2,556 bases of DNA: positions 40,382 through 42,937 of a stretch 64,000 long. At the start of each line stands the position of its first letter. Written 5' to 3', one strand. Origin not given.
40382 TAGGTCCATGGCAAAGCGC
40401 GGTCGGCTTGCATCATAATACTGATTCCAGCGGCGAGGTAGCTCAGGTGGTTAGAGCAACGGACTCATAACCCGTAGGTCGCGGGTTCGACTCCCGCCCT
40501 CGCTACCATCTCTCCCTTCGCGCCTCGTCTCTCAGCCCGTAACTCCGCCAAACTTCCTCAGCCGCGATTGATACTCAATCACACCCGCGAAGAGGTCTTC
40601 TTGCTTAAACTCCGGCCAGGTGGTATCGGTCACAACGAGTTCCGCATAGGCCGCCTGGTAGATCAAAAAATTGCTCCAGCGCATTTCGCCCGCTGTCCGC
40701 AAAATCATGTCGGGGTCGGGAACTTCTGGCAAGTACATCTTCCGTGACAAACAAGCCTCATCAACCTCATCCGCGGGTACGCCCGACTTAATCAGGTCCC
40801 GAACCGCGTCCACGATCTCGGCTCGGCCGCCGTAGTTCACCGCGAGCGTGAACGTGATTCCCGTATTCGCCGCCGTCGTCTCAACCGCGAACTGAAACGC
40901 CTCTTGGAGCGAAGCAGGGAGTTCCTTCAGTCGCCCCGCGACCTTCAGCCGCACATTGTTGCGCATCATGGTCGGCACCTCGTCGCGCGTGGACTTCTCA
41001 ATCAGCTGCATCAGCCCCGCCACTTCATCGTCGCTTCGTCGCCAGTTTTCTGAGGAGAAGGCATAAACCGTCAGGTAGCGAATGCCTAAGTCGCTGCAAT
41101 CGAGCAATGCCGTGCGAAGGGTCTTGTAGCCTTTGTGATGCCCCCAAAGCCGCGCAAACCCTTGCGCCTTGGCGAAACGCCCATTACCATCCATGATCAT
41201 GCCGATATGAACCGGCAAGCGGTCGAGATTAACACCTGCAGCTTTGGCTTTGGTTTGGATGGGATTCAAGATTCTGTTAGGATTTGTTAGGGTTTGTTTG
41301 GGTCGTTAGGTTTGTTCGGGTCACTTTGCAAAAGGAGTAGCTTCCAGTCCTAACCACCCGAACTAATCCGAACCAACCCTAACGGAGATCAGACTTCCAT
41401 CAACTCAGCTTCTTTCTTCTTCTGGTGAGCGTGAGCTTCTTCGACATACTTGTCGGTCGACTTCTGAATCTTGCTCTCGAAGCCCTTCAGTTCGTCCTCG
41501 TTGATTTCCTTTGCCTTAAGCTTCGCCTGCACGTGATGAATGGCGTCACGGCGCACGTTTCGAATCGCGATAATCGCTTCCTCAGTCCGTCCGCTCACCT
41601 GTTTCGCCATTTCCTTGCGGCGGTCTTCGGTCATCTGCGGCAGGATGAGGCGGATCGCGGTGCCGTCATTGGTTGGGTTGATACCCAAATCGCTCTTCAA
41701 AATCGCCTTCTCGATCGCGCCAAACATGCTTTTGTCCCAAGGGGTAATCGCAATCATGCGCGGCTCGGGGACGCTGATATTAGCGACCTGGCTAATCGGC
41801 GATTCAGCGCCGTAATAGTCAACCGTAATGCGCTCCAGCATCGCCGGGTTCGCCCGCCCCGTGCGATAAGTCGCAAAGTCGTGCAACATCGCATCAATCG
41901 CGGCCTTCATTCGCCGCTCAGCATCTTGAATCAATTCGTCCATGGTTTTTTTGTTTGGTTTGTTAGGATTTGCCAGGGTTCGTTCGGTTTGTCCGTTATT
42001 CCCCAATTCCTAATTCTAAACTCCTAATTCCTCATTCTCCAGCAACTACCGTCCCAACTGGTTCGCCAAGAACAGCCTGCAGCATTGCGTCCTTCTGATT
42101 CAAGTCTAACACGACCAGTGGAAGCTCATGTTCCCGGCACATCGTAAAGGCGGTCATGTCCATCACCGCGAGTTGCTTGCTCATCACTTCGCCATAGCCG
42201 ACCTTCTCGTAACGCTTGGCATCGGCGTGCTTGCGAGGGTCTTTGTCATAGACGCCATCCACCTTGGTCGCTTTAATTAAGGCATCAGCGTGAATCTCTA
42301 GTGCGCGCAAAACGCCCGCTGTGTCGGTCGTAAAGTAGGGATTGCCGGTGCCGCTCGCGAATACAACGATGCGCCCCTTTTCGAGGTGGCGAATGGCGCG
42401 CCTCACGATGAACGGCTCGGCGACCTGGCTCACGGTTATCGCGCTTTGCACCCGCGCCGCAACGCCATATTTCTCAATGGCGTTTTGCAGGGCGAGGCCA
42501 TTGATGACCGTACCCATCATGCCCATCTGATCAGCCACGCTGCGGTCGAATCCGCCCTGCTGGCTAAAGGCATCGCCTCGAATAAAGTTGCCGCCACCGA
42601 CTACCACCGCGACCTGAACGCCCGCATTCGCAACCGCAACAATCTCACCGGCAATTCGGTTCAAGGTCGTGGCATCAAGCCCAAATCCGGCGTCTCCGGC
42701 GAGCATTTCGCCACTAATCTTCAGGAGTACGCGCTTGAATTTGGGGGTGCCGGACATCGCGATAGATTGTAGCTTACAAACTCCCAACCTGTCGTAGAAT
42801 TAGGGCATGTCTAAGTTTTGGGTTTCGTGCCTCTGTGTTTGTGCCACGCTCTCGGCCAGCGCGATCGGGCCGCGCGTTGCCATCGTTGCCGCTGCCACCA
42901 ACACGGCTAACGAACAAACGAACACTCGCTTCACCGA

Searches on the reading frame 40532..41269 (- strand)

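Call 8: search_protein_families(library=pfam, proteins=[window:40532-41269:-], max_evalue=0.01)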
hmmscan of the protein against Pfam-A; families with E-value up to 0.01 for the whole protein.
window:40532-41269:- (245 aa): 1 family
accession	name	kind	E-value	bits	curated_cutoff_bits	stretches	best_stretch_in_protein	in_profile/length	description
PF01255.24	Prenyltransf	-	1.2e-76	257.5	27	1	25-241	1-219/219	Putative undecaprenyl diphosphate synthase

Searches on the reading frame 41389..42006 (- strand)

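Call 8: search_protein_families(library=pfam, proteins=[window:41389-42006:-], max_evalue=0.01)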
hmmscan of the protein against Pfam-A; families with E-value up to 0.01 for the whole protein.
window:41389-42006:- (205 aa): 1 family
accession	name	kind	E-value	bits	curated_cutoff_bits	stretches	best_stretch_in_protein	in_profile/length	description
PF01765.24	RRF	-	1.4e-63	214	29.7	1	42-203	3-164/164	Ribosome recycling factor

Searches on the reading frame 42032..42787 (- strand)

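Call 8: search_protein_families(library=pfam, proteins=[window:42032-42787:-], max_evalue=0.01)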
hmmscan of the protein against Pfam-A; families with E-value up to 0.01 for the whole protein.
window:42032-42787:- (251 aa): 1 family
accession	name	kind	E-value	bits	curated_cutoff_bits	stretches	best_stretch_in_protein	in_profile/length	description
PF00696.33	AA_kinase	-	1.2e-33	117.3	24.9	1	18-228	1-234/234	Amino acid kinase family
